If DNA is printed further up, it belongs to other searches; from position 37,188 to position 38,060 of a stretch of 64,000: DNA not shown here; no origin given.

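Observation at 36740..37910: Two further non-nuo genes (a 190-aa hypothetical and a secreted TPR-like protein) between nuoL and nuoM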

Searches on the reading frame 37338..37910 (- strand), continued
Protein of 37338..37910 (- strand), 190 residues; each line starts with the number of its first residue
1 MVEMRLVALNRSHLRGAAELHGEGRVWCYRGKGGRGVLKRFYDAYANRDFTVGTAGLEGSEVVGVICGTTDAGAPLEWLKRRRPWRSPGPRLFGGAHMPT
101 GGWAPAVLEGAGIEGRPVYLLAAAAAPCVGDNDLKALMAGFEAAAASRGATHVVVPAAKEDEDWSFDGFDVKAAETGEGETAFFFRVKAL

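Call 24: search_protein_families(library=pfam, proteins=[P0086, P0087, P0088, P0089, P0092, P0093, P0094, P0096, P0099, P0109], max_evalue=0.01)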
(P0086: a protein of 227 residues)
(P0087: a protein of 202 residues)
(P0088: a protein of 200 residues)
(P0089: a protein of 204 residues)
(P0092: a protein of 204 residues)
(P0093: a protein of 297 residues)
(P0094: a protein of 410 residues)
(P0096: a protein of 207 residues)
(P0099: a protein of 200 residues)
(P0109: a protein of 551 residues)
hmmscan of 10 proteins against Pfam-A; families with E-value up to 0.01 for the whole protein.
P0086 (227 aa): 6 families
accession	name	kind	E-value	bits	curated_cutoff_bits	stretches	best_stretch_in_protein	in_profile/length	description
PF00583.31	Acetyltransf_1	-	1.1e-11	45.4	20.7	1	118-192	55-116/116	Acetyltransferase (GNAT) family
PF13508.13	Acetyltransf_7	-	4.8e-09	36.9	27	1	138-192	29-82/84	Acetyltransferase (GNAT) domain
PF13673.13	Acetyltransf_10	-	3.2e-07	30.8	23.6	1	133-199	49-114/128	Acetyltransferase (GNAT) domain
PF13480.13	Acetyltransf_6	-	3.4e-07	30.9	22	1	137-179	97-139/143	Acetyltransferase (GNAT) domain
PF08445.16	FR47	-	3.8e-06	27.2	22.1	1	137-195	23-80/86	FR47-like protein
PF14542.12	Acetyltransf_CG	-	0.00057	20.4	30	1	137-169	26-58/80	GCN5-related N-acetyl-transferase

P0087 (202 aa): 6 families
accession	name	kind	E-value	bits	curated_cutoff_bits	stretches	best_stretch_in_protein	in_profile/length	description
PF00583.31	Acetyltransf_1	-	6.8e-11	42.9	20.7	1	121-177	60-116/116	Acetyltransferase (GNAT) family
PF13508.13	Acetyltransf_7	-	9.2e-10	39.2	27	1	120-178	27-83/84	Acetyltransferase (GNAT) domain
PF13673.13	Acetyltransf_10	-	2e-06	28.3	23.6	1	122-184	53-114/128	Acetyltransferase (GNAT) domain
PF08445.16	FR47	-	0.0001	22.6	22.1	1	122-180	23-80/86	FR47-like protein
PF13302.13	Acetyltransf_3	-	0.0026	18.9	25.4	0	121-178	81-138/138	Acetyltransferase (GNAT) domain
PF13527.13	Acetyltransf_9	-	0.0061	17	25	0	126-179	78-126/127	Acetyltransferase (GNAT) domain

P0088 (200 aa): 4 families
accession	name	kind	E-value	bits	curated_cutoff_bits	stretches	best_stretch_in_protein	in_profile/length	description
PF00583.31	Acetyltransf_1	-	2.4e-11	44.4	20.7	1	80-178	24-115/116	Acetyltransferase (GNAT) family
PF13508.13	Acetyltransf_7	-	6e-08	33.4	27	1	115-180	20-83/84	Acetyltransferase (GNAT) domain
PF13673.13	Acetyltransf_10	-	2.4e-06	28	23.6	1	122-193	52-121/128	Acetyltransferase (GNAT) domain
PF08445.16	FR47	-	0.0069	16.8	22.1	0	118-182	18-80/86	FR47-like protein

P0089 (204 aa): 5 families
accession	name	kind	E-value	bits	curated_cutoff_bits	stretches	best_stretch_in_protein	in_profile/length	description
PF00583.31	Acetyltransf_1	-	2.9e-13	50.6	20.7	1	116-176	56-116/116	Acetyltransferase (GNAT) family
PF13508.13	Acetyltransf_7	-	1.3e-08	35.5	27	1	106-176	16-82/84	Acetyltransferase (GNAT) domain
PF13673.13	Acetyltransf_10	-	4.5e-06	27.1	23.6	1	121-178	53-109/128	Acetyltransferase (GNAT) domain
PF08445.16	FR47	-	4.5e-05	23.8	22.1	1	121-182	23-83/86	FR47-like protein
PF13302.13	Acetyltransf_3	-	0.0045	18.1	25.4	0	128-176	88-137/138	Acetyltransferase (GNAT) domain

P0092 (204 aa): 5 families
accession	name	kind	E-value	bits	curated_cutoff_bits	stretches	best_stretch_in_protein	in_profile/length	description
PF00583.31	Acetyltransf_1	-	1.8e-14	54.4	20.7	1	44-178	28-116/116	Acetyltransferase (GNAT) family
PF13508.13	Acetyltransf_7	-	3.3e-12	47.1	27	1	119-179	28-83/84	Acetyltransferase (GNAT) domain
PF13673.13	Acetyltransf_10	-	4.6e-08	33.5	23.6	1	125-182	55-111/128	Acetyltransferase (GNAT) domain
PF08445.16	FR47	-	4.8e-06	26.9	22.1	1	123-183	23-82/86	FR47-like protein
PF13302.13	Acetyltransf_3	-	0.0095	17.1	25.4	0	123-179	82-138/138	Acetyltransferase (GNAT) domain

P0093 (297 aa): 3 families
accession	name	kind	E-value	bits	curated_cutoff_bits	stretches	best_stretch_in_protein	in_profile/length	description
PF00583.31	Acetyltransf_1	-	1.9e-08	35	20.7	1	216-273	59-116/116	Acetyltransferase (GNAT) family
PF13508.13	Acetyltransf_7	-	8.4e-07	29.7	27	1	217-274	30-83/84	Acetyltransferase (GNAT) domain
PF13673.13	Acetyltransf_10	-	6.6e-05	23.3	23.6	1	216-279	51-113/128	Acetyltransferase (GNAT) domain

P0094 (410 aa): 10 families
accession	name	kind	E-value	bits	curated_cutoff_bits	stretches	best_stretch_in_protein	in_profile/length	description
PF00583.31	Acetyltransf_1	-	5.6e-22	78.6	20.7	2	253-384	29-116/116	Acetyltransferase (GNAT) family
PF13508.13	Acetyltransf_7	-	3.7e-18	66.1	27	2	327-384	29-82/84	Acetyltransferase (GNAT) domain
PF13673.13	Acetyltransf_10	-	1.8e-14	54.2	23.6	2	332-388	56-111/128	Acetyltransferase (GNAT) domain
PF08445.16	FR47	-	1.9e-11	44.2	22.1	1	118-183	18-82/86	FR47-like protein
PF13527.13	Acetyltransf_9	-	5.4e-08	33.3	25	1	324-386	69-126/127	Acetyltransferase (GNAT) domain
PF13302.13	Acetyltransf_3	-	7.4e-06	27.1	25.4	0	125-179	83-138/138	Acetyltransferase (GNAT) domain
PF14542.12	Acetyltransf_CG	-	4.1e-05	24.1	30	1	329-362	26-59/80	GCN5-related N-acetyl-transferase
PF12746.13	GNAT_acetyltran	-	0.002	18.2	26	0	336-361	189-214/243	GNAT acetyltransferase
PF19602.4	DUF6107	-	0.0023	18.5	27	0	3-32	23-52/106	Family of unknown function (DUF6107)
PF17013.11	Acetyltransf_15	-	0.0059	16.5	35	0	323-380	67-125/210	Putative acetyl-transferase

P0096 (207 aa): 5 families
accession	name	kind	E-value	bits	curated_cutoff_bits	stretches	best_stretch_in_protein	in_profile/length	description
PF13673.13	Acetyltransf_10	-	2e-10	41.1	23.6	1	126-191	54-118/128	Acetyltransferase (GNAT) domain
PF00583.31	Acetyltransf_1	-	2.3e-10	41.2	20.7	1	44-179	24-116/116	Acetyltransferase (GNAT) family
PF13508.13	Acetyltransf_7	-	4.4e-09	37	27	1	123-180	29-83/84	Acetyltransferase (GNAT) domain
PF08445.16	FR47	-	2.1e-07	31.2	22.1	1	113-185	11-83/86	FR47-like protein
PF13527.13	Acetyltransf_9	-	0.0019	18.6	25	0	118-181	67-126/127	Acetyltransferase (GNAT) domain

P0099 (200 aa): 6 families
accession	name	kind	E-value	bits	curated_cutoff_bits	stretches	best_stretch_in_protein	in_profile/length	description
PF00583.31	Acetyltransf_1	-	3.3e-14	53.6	20.7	1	109-179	55-116/116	Acetyltransferase (GNAT) family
PF13508.13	Acetyltransf_7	-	7.8e-13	49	27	1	125-180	29-83/84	Acetyltransferase (GNAT) domain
PF13673.13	Acetyltransf_10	-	1.9e-09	38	23.6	1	128-181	57-109/128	Acetyltransferase (GNAT) domain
PF08445.16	FR47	-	4.2e-06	27.1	22.1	1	123-181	22-79/86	FR47-like protein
PF13527.13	Acetyltransf_9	-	0.0043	17.5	25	1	117-181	67-126/127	Acetyltransferase (GNAT) domain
PF13480.13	Acetyltransf_6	-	0.0049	17.5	22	0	126-161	99-134/143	Acetyltransferase (GNAT) domain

P0109 (551 aa): 9 families
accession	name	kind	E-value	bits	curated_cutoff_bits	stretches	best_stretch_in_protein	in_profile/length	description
PF11959.13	DUF3473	-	4.8e-16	59.4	29.6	1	181-292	22-126/130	Domain of unknown function (DUF3473)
PF01522.26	Polysacc_deac_1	-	1.6e-13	51.1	23.1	1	52-154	20-122/124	Polysaccharide deacetylase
PF00583.31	Acetyltransf_1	-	2.8e-13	50.6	20.7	1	457-514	59-116/116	Acetyltransferase (GNAT) family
PF13508.13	Acetyltransf_7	-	2.7e-08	34.5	27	1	459-516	31-84/84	Acetyltransferase (GNAT) domain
PF13673.13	Acetyltransf_10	-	2.8e-06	27.8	23.6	1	460-523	54-116/128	Acetyltransferase (GNAT) domain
PF08445.16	FR47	-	4.7e-06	26.9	22.1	1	459-517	23-80/86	FR47-like protein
PF10096.14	DUF2334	-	1.7e-05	25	26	1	55-242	20-190/203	Uncharacterized protein conserved in bacteria (DUF2334)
PF03065.20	Glyco_hydro_57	-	0.0004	20.2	21.2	1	96-155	108-168/291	Glycosyl hydrolase family 57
PF13302.13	Acetyltransf_3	-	0.0014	19.7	25.4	1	463-514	85-137/138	Acetyltransferase (GNAT) domain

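Call 47: search_protein_families(library=ncbifam, proteins=[P0092, P0099, P0101, P0087, P0088, P0096], max_evalue=0.001)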
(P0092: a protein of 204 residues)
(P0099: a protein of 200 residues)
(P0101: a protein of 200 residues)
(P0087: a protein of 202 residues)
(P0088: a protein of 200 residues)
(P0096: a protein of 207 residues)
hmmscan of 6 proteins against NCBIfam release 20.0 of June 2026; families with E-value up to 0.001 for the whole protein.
P0092 (204 aa): 14 families
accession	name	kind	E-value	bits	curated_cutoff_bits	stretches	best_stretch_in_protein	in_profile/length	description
TIGR01575.1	rimI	equivalog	1.2e-11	44.9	86.4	1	121-183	55-117/132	ribosomal protein S18-alanine N-acetyltransferase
NF040501.1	resist_ArsN2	equivalog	1.7e-09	37.4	125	1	124-186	51-109/133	arsenic resistance N-acetyltransferase ArsN2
NF002959.0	PRK03624.1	equivalog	3.9e-08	33.1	124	1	127-184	78-135/147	GNAT family acetyltransferase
NF041716.1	HxA_phane_GNAT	equivalog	2.3e-07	30.8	250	1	124-182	85-144/152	cyclophane-containing RiPP N-acetyltransferase HaaN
NF008212.0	PRK10975.1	equivalog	3.1e-06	27.2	219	1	127-186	169-228/232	dTDP-4-amino-4,6-dideoxy-D-galactose acyltransferase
NF043067.1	AAC_6p_group_E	equivalog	0.00013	21.8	140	0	124-181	73-130/140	aminoglycoside 6'-N-acetyltransferase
NF007025.1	PRK09491.1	equivalog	0.00014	21.8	173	1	126-182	67-123/145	ribosomal protein S18-alanine N-acetyltransferase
TIGR02382.1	wecD_rffC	equivalog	0.00016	21.3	195.1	1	127-184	129-186/191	dTDP-4-amino-4,6-dideoxy-D-galactose acyltransferase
TIGR03448.1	mycothiol_MshD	equivalog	0.00027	20.4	163.1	1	127-182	234-289/294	mycothiol synthase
NF000140.3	AAC_6p_Salmo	exception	0.00036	20.9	270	1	115-182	69-136/145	cryptic aminoglycoside N-acetyltransferase AAC(6')-Iy/Iaa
NF005840.0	PRK07757.1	equivalog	0.00039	20.4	154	1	122-182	67-122/153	N-acetyltransferase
NF033076.0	AAC_6p_Yersi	exception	0.00063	20.2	290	1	98-182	49-133/140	aminoglycoside 6'-N-acetyltransferase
NF005921.0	PRK07922.1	equivalog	0.00072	19.2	180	0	118-181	68-126/170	amino-acid N-acetyltransferase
NF033374.6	AAC_6p_Id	exception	0.00099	19.2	320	0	114-182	69-137/149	aminoglycoside N-acetyltransferase AAC(6')-Id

P0099 (200 aa): 13 families
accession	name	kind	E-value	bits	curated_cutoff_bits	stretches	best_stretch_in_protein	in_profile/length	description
NF002959.0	PRK03624.1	equivalog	3e-10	40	124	1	127-190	77-139/147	GNAT family acetyltransferase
TIGR01575.1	rimI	equivalog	6.4e-08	32.8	86.4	1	123-182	56-115/132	ribosomal protein S18-alanine N-acetyltransferase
TIGR03448.1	mycothiol_MshD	equivalog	4.9e-06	26.1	163.1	1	109-188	214-294/294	mycothiol synthase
NF007025.1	PRK09491.1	equivalog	5.2e-06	26.5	173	1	123-183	63-123/145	ribosomal protein S18-alanine N-acetyltransferase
TIGR03103.1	trio_acet_GNAT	equivalog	2.6e-05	23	569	1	122-187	155-220/547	N-acetylglutaminylglutamine synthetase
NF040503.1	resist_ArsN1a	equivalog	4.8e-05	23.2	170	1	128-184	82-138/159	arsinothricin resistance N-acetyltransferase ArsN1 family A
NF040501.1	resist_ArsN2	equivalog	7.6e-05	22.3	125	1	128-182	54-104/133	arsenic resistance N-acetyltransferase ArsN2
NF043067.1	AAC_6p_group_E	equivalog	0.00026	20.9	140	1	125-190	73-138/140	aminoglycoside 6'-N-acetyltransferase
NF041716.1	HxA_phane_GNAT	equivalog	0.00031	20.7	250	1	129-188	89-149/152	cyclophane-containing RiPP N-acetyltransferase HaaN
NF049894.1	CG3035_N_ac_Glu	equivalog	0.00051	19.4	280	1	127-180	237-290/300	N-acetylglutamate synthase, CG3035 family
NF005840.0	PRK07757.1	equivalog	0.00062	19.7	154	0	123-192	67-131/153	N-acetyltransferase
NF005921.0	PRK07922.1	equivalog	0.00076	19.1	180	0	123-180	72-124/170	amino-acid N-acetyltransferase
NF058543.1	ActPatMycb56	equivalog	0.00097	18.1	460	0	116-177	212-272/317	acetyltransferase Pat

P0101 (200 aa): 5 families
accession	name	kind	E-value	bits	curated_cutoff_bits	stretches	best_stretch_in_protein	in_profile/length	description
NF040501.1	resist_ArsN2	equivalog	2.8e-08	33.4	125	1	122-179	51-104/133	arsenic resistance N-acetyltransferase ArsN2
TIGR01575.1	rimI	equivalog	7.7e-08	32.6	86.4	1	116-180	52-116/132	ribosomal protein S18-alanine N-acetyltransferase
NF049894.1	CG3035_N_ac_Glu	equivalog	1.7e-05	24.2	280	1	125-178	238-291/300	N-acetylglutamate synthase, CG3035 family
NF002959.0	PRK03624.1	equivalog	0.00012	21.8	124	1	103-178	52-131/147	GNAT family acetyltransferase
NF040503.1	resist_ArsN1a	equivalog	0.00018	21.3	170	1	125-186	82-143/159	arsinothricin resistance N-acetyltransferase ArsN1 family A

P0087 (202 aa): 7 families
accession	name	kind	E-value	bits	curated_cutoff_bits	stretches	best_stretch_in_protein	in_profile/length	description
TIGR01575.1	rimI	equivalog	4.6e-08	33.3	86.4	1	121-181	56-116/132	ribosomal protein S18-alanine N-acetyltransferase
NF040501.1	resist_ArsN2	equivalog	1.8e-06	27.6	125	1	123-180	51-104/133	arsenic resistance N-acetyltransferase ArsN2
NF040503.1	resist_ArsN1a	equivalog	2.2e-05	24.3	170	1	126-186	82-142/159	arsinothricin resistance N-acetyltransferase ArsN1 family A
NF041716.1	HxA_phane_GNAT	equivalog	0.00025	21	250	1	129-178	91-141/152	cyclophane-containing RiPP N-acetyltransferase HaaN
NF000165.3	AAC_6p_Entco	exception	0.00042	20.2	300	0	92-166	39-116/178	aminoglycoside N-acetyltransferase AAC(6')-Ii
NF007807.0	PRK10514.1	equivalog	0.0005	20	134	1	125-191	75-136/147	acetyltransferase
NF002959.0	PRK03624.1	equivalog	0.00087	19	124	0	127-179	79-131/147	GNAT family acetyltransferase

P0088 (200 aa): 4 families
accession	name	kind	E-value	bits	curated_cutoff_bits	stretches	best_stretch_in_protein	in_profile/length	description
NF040501.1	resist_ArsN2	equivalog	3.8e-07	29.8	125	1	110-180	37-102/133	arsenic resistance N-acetyltransferase ArsN2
NF002959.0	PRK03624.1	equivalog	6.2e-05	22.7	124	1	124-187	75-137/147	GNAT family acetyltransferase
TIGR01575.1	rimI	equivalog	0.0001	22.4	86.4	1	115-182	49-115/132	ribosomal protein S18-alanine N-acetyltransferase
NF000360.1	sat4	exception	0.00055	20.1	380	1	121-184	96-158/180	streptothricin N-acetyltransferase Sat4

P0096 (207 aa): 5 families
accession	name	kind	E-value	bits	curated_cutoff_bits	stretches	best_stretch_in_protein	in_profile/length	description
TIGR01575.1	rimI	equivalog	1.1e-05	25.6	86.4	1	123-182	55-115/132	ribosomal protein S18-alanine N-acetyltransferase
NF007807.0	PRK10514.1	equivalog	5.5e-05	23.1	134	1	127-190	74-133/147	acetyltransferase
NF005840.0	PRK07757.1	equivalog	6.3e-05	22.9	154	1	124-183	67-122/153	N-acetyltransferase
NF002959.0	PRK03624.1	equivalog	0.00012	21.8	124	1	128-183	77-133/147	GNAT family acetyltransferase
NF040501.1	resist_ArsN2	equivalog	0.00064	19.3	125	0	128-182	53-104/133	arsenic resistance N-acetyltransferase ArsN2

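Call 67: search_solved_structures(query=A1, max_evalue=1)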
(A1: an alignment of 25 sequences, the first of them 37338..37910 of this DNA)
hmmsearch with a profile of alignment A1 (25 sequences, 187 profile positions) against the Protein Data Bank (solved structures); distinct sequences matched with E-value up to 1: 0.
